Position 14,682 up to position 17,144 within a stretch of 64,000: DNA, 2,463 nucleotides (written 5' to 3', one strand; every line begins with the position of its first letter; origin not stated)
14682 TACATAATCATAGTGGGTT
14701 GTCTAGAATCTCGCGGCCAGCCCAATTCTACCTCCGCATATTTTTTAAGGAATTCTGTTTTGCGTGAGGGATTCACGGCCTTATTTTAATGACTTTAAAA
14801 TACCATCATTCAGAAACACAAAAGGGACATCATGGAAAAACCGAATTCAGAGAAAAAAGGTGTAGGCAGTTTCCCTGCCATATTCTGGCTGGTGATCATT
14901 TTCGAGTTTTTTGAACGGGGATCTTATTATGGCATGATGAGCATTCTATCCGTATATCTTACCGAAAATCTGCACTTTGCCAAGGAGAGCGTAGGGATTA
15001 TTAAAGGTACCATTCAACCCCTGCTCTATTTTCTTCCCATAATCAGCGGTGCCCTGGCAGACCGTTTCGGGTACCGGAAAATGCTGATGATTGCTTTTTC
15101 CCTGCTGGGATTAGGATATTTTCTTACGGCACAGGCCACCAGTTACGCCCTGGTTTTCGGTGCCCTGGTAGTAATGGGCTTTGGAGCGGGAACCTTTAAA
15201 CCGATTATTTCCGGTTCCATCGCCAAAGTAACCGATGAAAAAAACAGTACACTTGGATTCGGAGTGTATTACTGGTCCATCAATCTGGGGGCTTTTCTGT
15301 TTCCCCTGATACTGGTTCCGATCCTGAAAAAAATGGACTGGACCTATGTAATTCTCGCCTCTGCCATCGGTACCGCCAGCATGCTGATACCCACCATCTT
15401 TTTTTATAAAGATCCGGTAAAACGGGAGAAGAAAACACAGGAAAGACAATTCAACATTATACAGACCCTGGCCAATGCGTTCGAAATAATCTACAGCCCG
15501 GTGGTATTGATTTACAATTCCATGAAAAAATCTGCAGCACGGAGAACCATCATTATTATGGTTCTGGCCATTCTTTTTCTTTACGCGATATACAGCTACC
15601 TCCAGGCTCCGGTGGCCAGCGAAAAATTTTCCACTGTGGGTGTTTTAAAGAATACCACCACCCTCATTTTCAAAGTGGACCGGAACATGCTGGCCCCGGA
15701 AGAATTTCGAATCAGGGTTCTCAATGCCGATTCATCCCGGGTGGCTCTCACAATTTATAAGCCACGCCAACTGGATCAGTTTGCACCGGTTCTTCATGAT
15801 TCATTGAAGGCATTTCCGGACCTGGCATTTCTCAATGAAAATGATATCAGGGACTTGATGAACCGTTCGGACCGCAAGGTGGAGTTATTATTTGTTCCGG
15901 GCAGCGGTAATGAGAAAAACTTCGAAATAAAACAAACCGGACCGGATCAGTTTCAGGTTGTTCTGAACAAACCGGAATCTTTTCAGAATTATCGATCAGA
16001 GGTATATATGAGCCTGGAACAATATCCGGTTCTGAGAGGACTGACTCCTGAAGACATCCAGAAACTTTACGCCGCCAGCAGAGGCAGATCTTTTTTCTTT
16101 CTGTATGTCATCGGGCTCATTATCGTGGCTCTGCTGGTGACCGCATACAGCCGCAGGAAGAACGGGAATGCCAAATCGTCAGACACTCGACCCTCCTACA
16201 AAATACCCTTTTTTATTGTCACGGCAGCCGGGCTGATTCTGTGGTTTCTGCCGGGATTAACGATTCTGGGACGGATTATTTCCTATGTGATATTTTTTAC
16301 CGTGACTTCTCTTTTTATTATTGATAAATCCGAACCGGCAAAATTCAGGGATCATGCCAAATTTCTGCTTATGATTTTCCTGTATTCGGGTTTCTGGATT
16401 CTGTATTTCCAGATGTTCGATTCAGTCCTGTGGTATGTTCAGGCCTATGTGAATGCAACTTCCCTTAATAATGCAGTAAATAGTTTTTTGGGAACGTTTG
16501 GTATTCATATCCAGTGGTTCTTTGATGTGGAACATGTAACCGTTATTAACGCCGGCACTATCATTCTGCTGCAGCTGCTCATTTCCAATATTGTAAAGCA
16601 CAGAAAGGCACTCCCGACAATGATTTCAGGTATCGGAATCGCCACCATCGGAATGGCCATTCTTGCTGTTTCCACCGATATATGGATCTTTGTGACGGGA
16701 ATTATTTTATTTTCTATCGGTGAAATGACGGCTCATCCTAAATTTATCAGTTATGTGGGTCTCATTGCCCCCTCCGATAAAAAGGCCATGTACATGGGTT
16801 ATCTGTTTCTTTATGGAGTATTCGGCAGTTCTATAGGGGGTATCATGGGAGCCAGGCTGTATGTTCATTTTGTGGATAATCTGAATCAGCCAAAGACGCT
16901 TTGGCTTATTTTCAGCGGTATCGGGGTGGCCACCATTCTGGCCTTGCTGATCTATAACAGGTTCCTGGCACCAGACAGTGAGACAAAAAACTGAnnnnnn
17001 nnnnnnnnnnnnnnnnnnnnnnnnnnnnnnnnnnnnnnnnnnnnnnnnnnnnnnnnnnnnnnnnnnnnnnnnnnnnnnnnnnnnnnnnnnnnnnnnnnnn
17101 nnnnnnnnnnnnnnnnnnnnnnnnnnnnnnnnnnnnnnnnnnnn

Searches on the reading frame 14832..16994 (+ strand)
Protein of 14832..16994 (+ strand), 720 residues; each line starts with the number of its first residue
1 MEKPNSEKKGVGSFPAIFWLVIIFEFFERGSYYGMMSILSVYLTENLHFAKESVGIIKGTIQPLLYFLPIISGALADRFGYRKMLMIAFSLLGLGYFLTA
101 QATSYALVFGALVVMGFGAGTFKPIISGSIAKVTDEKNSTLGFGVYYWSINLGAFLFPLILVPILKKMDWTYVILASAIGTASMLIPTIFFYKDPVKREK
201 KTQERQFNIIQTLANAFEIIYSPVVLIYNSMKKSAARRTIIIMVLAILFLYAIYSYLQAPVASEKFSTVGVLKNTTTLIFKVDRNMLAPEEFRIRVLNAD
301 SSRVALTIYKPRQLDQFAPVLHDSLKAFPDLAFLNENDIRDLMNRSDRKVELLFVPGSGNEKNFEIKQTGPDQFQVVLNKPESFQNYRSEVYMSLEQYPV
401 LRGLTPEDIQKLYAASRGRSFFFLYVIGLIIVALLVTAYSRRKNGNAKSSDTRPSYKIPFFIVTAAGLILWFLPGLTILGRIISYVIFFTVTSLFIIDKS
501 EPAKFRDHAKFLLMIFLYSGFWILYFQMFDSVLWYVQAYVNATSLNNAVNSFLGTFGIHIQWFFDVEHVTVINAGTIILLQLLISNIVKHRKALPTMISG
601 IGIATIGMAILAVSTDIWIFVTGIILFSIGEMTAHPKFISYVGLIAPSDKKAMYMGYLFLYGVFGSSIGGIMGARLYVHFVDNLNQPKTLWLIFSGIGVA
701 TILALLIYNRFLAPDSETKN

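Call 13: search_protein_families(library=pfam, proteins=[window:14832-16994:+], max_evalue=0.001)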
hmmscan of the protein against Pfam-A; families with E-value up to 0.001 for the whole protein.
window:14832-16994:+ (720 aa): 2 families
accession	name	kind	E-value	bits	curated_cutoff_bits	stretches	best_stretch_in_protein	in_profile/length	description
PF07690.21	MFS_1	-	2.4e-30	106.1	33.4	2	25-257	5-225/347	Major Facilitator Superfamily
PF00854.27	PTR2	-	3.9e-10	39.6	27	1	95-193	14-120/392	POT family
